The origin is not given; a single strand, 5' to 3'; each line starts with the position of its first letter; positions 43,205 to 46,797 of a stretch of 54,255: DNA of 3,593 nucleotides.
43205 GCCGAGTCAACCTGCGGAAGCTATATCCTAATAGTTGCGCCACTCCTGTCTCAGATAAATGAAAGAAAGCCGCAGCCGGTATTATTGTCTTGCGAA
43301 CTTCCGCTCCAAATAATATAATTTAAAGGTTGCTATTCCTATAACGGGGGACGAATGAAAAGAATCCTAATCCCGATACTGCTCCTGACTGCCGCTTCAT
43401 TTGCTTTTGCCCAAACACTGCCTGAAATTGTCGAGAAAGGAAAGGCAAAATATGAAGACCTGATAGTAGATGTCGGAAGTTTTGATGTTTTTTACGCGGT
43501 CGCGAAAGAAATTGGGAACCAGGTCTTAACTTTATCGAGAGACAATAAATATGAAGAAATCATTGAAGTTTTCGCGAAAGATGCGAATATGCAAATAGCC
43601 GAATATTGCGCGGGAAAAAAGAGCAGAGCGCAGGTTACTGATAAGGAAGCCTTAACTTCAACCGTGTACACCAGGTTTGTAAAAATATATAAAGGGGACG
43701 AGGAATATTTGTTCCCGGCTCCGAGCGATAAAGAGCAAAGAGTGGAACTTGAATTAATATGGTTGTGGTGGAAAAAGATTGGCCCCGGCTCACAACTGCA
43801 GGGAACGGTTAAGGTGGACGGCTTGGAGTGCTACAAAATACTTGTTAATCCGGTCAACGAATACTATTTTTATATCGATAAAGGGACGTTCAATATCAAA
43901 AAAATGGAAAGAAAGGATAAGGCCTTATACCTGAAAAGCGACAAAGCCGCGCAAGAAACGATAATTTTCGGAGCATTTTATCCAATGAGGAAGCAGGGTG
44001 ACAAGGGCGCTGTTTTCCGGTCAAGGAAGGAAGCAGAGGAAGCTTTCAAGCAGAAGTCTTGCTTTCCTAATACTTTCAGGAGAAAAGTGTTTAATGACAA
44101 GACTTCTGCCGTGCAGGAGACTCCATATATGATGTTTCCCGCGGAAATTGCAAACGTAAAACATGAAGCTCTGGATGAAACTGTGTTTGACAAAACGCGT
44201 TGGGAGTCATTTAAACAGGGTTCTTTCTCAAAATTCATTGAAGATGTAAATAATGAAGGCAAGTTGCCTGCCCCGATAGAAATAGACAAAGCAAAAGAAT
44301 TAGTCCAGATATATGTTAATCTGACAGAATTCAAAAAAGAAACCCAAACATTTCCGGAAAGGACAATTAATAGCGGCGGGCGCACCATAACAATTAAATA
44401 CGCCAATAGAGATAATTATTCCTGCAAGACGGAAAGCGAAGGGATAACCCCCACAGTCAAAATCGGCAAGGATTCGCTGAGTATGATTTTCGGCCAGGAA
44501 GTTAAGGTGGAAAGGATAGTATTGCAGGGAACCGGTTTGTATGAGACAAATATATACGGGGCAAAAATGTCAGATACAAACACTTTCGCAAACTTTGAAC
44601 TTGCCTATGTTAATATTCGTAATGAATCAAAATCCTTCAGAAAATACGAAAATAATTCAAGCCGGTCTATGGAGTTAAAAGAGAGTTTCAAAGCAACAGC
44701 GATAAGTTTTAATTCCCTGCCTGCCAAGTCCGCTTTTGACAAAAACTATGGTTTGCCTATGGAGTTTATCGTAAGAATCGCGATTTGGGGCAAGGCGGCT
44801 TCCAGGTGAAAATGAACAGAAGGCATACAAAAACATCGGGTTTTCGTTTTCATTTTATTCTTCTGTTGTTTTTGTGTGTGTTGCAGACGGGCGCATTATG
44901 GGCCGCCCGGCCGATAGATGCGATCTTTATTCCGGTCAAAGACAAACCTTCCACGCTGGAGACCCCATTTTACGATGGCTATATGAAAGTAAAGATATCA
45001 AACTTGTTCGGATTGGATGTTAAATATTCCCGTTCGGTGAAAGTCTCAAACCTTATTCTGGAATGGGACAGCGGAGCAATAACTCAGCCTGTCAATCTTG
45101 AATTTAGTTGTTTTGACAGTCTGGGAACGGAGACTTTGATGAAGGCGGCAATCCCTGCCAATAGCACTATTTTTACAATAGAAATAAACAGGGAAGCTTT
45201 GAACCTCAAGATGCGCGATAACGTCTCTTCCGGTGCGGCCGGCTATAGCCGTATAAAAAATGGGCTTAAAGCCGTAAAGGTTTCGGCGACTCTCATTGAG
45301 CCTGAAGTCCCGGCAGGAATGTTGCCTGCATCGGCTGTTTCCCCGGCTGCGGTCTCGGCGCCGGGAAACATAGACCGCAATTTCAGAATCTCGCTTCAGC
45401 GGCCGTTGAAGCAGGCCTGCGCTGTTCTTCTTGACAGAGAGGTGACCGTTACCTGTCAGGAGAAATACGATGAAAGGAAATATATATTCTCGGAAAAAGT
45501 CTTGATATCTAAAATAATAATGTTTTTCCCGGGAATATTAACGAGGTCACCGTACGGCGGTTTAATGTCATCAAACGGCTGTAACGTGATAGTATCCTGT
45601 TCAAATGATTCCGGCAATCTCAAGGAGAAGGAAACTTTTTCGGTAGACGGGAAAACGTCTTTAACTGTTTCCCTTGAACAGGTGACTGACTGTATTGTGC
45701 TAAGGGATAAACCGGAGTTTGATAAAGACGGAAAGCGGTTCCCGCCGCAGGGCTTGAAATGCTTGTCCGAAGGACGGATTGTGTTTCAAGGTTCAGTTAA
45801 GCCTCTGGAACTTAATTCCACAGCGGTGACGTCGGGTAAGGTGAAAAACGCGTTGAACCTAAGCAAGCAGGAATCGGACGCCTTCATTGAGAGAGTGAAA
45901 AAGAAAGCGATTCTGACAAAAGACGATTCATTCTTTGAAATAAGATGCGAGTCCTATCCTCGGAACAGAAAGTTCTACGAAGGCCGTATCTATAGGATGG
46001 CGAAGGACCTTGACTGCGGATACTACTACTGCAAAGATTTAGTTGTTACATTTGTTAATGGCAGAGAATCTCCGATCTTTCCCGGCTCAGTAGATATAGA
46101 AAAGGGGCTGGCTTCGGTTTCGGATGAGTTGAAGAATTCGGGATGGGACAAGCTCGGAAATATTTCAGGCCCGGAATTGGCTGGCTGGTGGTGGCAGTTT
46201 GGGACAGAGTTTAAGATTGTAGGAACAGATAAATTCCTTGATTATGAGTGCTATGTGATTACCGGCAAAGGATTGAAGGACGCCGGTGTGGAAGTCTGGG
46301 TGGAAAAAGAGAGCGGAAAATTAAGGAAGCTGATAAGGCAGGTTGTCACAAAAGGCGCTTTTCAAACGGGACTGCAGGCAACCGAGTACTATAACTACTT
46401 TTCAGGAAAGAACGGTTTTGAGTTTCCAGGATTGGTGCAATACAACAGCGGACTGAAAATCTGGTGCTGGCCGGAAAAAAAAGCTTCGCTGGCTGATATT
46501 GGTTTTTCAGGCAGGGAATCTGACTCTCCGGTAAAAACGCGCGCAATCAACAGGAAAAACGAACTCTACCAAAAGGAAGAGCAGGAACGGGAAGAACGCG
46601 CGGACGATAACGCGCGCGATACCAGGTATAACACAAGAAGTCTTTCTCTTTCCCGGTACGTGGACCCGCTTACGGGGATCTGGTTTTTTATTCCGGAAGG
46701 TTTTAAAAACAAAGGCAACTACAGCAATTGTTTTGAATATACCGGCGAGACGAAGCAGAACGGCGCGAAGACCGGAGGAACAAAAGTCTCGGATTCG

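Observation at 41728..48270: Three uncharacterised secreted proteins sharing modules: beta-helix protein plus a tightly coupled paralogous pair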

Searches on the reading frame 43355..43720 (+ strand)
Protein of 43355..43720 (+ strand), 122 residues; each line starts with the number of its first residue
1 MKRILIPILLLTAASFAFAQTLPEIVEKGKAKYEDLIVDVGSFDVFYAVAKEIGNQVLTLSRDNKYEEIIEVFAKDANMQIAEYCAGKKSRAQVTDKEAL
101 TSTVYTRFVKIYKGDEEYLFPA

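Call 30: search_protein_families(library=pfam, proteins=[window:43355-43720:+], max_evalue=10)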
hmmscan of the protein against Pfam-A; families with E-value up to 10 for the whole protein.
window:43355-43720:+ (122 aa): 1 family
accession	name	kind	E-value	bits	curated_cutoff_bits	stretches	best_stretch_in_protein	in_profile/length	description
PF00581.25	Rhodanese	-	0.18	12.7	22.2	1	28-114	11-94/102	Rhodanese-like domain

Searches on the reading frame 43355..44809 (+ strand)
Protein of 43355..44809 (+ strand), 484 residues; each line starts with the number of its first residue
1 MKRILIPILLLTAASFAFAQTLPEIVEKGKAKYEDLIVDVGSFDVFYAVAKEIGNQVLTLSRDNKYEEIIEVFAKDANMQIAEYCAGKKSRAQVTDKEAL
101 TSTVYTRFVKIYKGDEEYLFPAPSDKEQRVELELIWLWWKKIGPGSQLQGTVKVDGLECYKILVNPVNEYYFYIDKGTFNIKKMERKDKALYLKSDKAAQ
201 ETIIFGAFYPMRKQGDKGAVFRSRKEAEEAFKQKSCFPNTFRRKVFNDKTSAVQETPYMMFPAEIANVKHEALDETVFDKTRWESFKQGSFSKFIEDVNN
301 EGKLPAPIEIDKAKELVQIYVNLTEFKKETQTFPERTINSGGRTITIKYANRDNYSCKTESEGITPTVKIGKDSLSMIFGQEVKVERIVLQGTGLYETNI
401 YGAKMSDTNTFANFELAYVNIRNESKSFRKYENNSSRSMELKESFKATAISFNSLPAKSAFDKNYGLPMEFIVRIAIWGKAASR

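Call 3: search_protein_families(library=pfam, proteins=[window:43355-44809:+], max_evalue=1)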
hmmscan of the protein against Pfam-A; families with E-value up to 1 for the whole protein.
window:43355-44809:+ (484 aa): 1 family
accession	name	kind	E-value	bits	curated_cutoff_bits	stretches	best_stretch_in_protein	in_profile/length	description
PF20545.3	DUF6759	-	0.13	12.9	27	1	151-184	38-71/94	Domain of unknown function (DUF6759)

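Call 4: search_protein_families(library=ncbifam, proteins=[window:43355-44809:+], max_evalue=1)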
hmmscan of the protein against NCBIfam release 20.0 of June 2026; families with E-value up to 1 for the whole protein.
window:43355-44809:+ (484 aa): 1 family
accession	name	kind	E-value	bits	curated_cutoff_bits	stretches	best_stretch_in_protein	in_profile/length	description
NF000030.2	16S_rRNA_NpmA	exception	0.034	13.7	470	0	365-412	7-51/219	16S rRNA (adenine(1408)-N(1))-methyltransferase NpmA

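Call 12: find_homologous_proteins(query=window:43355-44809:+)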
Query window:43355-44809:+ (484 aa): 1 proteins with E <= 0.001 among 5745 candidates.
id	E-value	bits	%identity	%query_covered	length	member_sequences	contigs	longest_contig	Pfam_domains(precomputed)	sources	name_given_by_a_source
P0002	0.0e+0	1077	100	100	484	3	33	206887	-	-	-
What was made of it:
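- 43355..44809 (+): P2, a 484-aa exported orphan protein. Only a self hit in call 12.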

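Call 21: search_solved_structures(query=window:43355-44809:+, max_evalue=10)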
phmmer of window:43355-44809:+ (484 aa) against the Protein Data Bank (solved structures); distinct sequences matched with E-value up to 10: 0.

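Call 50: search_protein_families(library=padloc, proteins=[window:43355-44809:+], max_evalue=0.01)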
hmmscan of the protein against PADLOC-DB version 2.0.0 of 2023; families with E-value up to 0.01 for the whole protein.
window:43355-44809:+ (484 aa): 0 families

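Call 51: search_protein_families(library=phrogs, proteins=[window:43355-44809:+], max_evalue=0.01)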
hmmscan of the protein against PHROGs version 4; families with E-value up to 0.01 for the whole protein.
window:43355-44809:+ (484 aa): 0 families

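Call 52: predict_structure(protein=window:43412-44806:+)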
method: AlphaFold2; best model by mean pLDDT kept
length: 465 residues; sequences in the alignment: 1
mean_pLDDT: 31.7   pTM: 0.18
mean pLDDT of the five models: 31.7, 31.3, 30.3, 30.0, 29.2
residues with pLDDT >= 90: 0; 70-90: 0; 50-70: 14; < 50: 451
segments of 3 or more residues with pLDDT < 50: 1-55, 59-63, 78-279, 282-465
pLDDT, mean of each block of 10 residues (from residue 1): 40 40 42 40 40 48 50 51 41 31 35 36 37 44 41 37 32 23 21 24 34 29 22 22 21 28 36 46 39 32 24 27 27 25 25 24 23 24 24 22 23 25 23 29 32 23 21
secondary structure, 60 per line:
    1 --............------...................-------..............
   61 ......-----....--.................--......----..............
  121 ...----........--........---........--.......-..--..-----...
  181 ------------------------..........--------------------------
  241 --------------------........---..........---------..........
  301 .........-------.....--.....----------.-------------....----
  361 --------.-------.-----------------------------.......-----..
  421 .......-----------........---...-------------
elements in order: H3-14 H21-39 H47-66 H72-75 H78-88 E89-94 E97-102 H107-123 E128-135 E138-145 E149-156 E159-165 H205-214 H261-268 H272-281 H291-309 E317-321 E324-328 H353-356 H407-413 H419-427 H439-446

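Call 60: find_encoding_contigs(protein=P0002, flank=8000, max_places=10)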
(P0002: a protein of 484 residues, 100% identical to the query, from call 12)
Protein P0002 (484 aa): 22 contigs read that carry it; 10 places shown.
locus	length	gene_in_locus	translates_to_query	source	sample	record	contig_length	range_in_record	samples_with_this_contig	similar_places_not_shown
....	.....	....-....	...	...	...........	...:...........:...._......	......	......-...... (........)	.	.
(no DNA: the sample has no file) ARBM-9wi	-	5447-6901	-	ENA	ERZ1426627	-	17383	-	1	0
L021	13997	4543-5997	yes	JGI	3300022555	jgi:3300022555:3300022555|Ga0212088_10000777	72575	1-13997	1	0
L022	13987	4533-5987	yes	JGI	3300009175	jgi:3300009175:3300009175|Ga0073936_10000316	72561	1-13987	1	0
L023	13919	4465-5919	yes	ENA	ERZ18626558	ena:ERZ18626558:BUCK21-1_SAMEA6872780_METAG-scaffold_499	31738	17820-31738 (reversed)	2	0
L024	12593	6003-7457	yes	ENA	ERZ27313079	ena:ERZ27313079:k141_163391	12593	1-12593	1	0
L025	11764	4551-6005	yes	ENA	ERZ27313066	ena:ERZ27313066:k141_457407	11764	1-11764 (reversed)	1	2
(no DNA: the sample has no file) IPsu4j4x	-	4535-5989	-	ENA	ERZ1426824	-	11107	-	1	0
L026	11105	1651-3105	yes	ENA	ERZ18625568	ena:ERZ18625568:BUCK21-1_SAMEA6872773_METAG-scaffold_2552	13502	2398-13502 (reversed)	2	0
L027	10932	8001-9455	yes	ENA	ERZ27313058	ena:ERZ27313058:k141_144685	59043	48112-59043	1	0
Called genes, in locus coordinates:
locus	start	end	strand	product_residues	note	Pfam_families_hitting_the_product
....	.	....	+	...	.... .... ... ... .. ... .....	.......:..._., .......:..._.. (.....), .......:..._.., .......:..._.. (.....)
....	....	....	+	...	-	-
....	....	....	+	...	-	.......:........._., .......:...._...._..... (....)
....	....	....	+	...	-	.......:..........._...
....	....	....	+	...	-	-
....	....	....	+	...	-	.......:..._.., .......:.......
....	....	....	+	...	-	-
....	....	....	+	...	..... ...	-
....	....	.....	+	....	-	-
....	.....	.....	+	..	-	-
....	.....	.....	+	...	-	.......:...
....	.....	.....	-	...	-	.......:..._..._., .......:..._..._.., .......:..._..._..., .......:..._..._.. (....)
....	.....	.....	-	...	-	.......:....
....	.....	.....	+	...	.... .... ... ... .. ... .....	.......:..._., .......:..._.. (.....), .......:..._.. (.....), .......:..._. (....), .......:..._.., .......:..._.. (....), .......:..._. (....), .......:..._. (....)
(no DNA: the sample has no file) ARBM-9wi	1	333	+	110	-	?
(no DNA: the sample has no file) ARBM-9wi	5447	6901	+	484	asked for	-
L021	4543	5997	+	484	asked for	-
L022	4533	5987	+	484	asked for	-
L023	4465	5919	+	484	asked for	-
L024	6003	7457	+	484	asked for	-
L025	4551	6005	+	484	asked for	-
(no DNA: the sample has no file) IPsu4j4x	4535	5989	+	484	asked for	-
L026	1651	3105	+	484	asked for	-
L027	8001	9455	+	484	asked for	-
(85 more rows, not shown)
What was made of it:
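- The ORFs are intact across 10 or more assemblies (call 60).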

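Call 64: find_related_loci(query=window:43355-44809:+, collection=viral_contigs, flank=8000)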
Query window:43355-44809:+ (484 aa) in viral_contigs; peptide patterns used: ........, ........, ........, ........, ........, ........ (x = any residue, [..] = any of these).
4 stretches matched a pattern, but none encodes a relative of the query by tblastn (E <= 1e-3).

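Call 85: search_dna_similar(query=window:43355-44806:+, collection=plasmids, mode=protein, max_evalue=0.01, max_rows=10)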
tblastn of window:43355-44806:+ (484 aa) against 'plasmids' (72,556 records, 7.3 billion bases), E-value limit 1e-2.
No match.

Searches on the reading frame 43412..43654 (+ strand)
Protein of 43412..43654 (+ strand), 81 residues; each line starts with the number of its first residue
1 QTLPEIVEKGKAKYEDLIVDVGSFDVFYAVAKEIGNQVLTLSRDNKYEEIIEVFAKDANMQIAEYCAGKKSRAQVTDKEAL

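Call 95: search_protein_families(library=ncbifam, proteins=[window:43412-43654:+], max_evalue=10)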
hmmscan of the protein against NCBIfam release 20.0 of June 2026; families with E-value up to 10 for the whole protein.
window:43412-43654:+ (81 aa): 0 families

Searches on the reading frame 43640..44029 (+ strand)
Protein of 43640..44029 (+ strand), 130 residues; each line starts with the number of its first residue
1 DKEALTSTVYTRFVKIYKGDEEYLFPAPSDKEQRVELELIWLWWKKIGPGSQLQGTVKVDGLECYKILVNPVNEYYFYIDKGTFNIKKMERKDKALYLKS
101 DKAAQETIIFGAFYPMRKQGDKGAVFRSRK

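Call 56: search_solved_structures(query=A3, max_evalue=10)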
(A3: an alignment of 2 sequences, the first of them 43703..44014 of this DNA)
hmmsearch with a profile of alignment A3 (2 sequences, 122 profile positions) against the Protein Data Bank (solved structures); distinct sequences matched with E-value up to 10: 0.

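Call 95: search_protein_families(library=ncbifam, proteins=[window:43640-44029:+], max_evalue=10)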
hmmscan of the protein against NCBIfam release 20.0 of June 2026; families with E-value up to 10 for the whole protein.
window:43640-44029:+ (130 aa): 0 families

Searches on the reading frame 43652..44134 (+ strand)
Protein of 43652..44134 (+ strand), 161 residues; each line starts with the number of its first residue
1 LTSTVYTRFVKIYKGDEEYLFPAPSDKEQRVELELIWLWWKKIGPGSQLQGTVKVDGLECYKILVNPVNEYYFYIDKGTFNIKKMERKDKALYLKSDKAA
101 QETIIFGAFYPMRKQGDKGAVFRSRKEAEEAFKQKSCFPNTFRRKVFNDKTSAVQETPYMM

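Call 30: search_protein_families(library=pfam, proteins=[window:43652-44134:+], max_evalue=10)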
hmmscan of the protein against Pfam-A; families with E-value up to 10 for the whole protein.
window:43652-44134:+ (161 aa): 1 family
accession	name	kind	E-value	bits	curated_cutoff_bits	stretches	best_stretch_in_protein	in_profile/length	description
PF20545.3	DUF6759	-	0.044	14.4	27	1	52-85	38-71/94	Domain of unknown function (DUF6759)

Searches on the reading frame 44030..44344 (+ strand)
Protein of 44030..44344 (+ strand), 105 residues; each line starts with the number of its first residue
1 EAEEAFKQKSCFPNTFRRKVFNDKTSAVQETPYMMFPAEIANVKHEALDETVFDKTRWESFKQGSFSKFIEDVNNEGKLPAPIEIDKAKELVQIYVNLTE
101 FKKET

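Call 95: search_protein_families(library=ncbifam, proteins=[window:44030-44344:+], max_evalue=10)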
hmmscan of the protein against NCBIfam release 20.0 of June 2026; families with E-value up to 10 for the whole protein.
window:44030-44344:+ (105 aa): 1 family
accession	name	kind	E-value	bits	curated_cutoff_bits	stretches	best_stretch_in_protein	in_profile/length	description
NF005538.0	PRK07200.1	equivalog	0.061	12.3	453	1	30-70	324-367/396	knotted carbamoyltransferase YgeW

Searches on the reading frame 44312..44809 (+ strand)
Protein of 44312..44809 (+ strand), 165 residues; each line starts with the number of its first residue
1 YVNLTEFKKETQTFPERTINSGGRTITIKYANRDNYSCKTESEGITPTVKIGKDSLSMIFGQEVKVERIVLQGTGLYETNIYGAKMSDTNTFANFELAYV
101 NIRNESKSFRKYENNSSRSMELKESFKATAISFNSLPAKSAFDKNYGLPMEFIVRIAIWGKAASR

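Call 30: search_protein_families(library=pfam, proteins=[window:44312-44809:+], max_evalue=10)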
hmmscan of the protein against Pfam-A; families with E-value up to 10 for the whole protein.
window:44312-44809:+ (165 aa): 0 families

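Call 57: search_solved_structures(query=A4, max_evalue=10)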
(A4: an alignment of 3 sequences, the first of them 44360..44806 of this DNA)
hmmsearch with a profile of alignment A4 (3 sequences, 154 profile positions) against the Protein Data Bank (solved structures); distinct sequences matched with E-value up to 10: 7.
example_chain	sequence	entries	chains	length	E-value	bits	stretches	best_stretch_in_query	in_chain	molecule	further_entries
7p2r_A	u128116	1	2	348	1.8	11.5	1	61-81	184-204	Protein arginine N-methyltransferase 6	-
6sqk_A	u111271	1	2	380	2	11.4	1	61-81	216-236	Protein arginine N-methyltransferase 6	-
4c03_A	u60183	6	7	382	2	11.4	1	61-81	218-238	PROTEIN ARGININE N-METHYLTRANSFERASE 6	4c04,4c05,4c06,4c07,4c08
6sq3_A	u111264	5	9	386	2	11.4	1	61-81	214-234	Protein arginine N-methyltransferase 6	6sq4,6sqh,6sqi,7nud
7nue_A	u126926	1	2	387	2.1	11.4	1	61-81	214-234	Protein arginine N-methyltransferase 6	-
5fqn_A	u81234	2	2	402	2.2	11.3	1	61-81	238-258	PROTEIN ARGININE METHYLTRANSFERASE 6 | PROTEIN ARGININE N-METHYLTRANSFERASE 6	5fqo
5lv4_A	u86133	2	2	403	2.2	11.3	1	61-81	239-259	Protein arginine N-methyltransferase 6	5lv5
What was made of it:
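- Tried and rejected: PDB profile searches with the two-sequence 'LolA-like' alignment and the three-sequence 'beta-sandwich' alignment also gave nothing relevant (calls 56, 57).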

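Call 95: search_protein_families(library=ncbifam, proteins=[window:44345-44806:+], max_evalue=10)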
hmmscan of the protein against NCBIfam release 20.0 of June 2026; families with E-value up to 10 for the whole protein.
window:44345-44806:+ (154 aa): 0 families

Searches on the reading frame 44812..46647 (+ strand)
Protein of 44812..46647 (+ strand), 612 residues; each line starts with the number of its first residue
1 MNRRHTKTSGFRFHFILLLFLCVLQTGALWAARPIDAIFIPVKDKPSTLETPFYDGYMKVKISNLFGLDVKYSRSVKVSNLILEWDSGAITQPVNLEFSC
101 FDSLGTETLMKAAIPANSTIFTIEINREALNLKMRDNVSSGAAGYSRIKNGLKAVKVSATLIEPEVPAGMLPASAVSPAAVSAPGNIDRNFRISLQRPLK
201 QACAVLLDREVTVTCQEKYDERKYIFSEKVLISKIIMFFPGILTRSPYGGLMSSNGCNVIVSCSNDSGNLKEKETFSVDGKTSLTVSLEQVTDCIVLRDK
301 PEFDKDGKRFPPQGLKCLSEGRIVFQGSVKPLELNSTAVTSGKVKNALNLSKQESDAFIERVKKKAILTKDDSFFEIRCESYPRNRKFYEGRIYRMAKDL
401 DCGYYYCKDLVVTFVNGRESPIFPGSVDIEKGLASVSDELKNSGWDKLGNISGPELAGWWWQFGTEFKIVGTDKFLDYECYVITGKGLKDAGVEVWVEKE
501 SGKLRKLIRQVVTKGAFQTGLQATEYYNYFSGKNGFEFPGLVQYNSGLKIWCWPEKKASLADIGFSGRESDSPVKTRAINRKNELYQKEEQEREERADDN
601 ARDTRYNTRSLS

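Call 53: predict_structure(protein=window:44905-46647:+)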
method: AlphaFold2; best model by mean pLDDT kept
length: 581 residues; sequences in the alignment: 1
mean_pLDDT: 33.7   pTM: 0.23
mean pLDDT of the five models: 33.7, 27.3, 26.4, 26.0, 25.6
residues with pLDDT >= 90: 0; 70-90: 10; 50-70: 40; < 50: 531
segments of 3 or more residues with pLDDT < 50: 1-320, 322-440, 453-473, 482-517, 523-549
pLDDT, mean of each block of 10 residues (from residue 1): 28 32 37 36 34 37 34 31 28 27 24 24 28 29 27 27 27 27 24 23 24 23 26 28 26 27 30 35 30 27 35 40 46 34 27 24 24 27 27 28 30 33 36 39 50 40 35 51 43 43 39 40 39 32 42 71 70 51 40
secondary structure, 60 per line:
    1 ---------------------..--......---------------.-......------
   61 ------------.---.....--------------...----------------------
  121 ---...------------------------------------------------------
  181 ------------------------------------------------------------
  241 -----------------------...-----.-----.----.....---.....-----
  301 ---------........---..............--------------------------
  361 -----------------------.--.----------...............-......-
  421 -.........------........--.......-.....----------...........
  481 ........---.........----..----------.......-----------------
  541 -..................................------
elements in order: E26-31 E49-54 E77-81 E124-126 E264-266 E283-287 E291-295 H310-317 H321-334 H398-412 H414-419 H422-430 E437-444 E447-453 H455-459 H470-488 H492-500 E517-523 H542-575
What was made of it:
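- On LolA / RseB-like fold (WW...ECY.I segments of P2 and P3): The structure test was impossible (pLDDT 31.7 and 33.7, calls 52, 53).
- Checked: The structure models were unusable (calls 52, 53).
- Tried and rejected: AlphaFold2 single-sequence models of mature P2 and of P3 32-612 had pLDDT 31.7 and 33.7 (calls 52, 53).
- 44905..46491 (+): P3 residues 32-560, the orphan N-terminal region. It includes the WW...ECY.I segment at 46186-46260. AF2 pLDDT 33.7 (call 53).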

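Call 65: find_related_loci(query=window:44812-46647:+, collection=viral_contigs, flank=8000)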
Query window:44812-46647:+ (612 aa) in viral_contigs; peptide patterns used: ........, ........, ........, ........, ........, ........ (x = any residue, [..] = any of these).
No stretch of DNA in the collection matches any of the patterns.
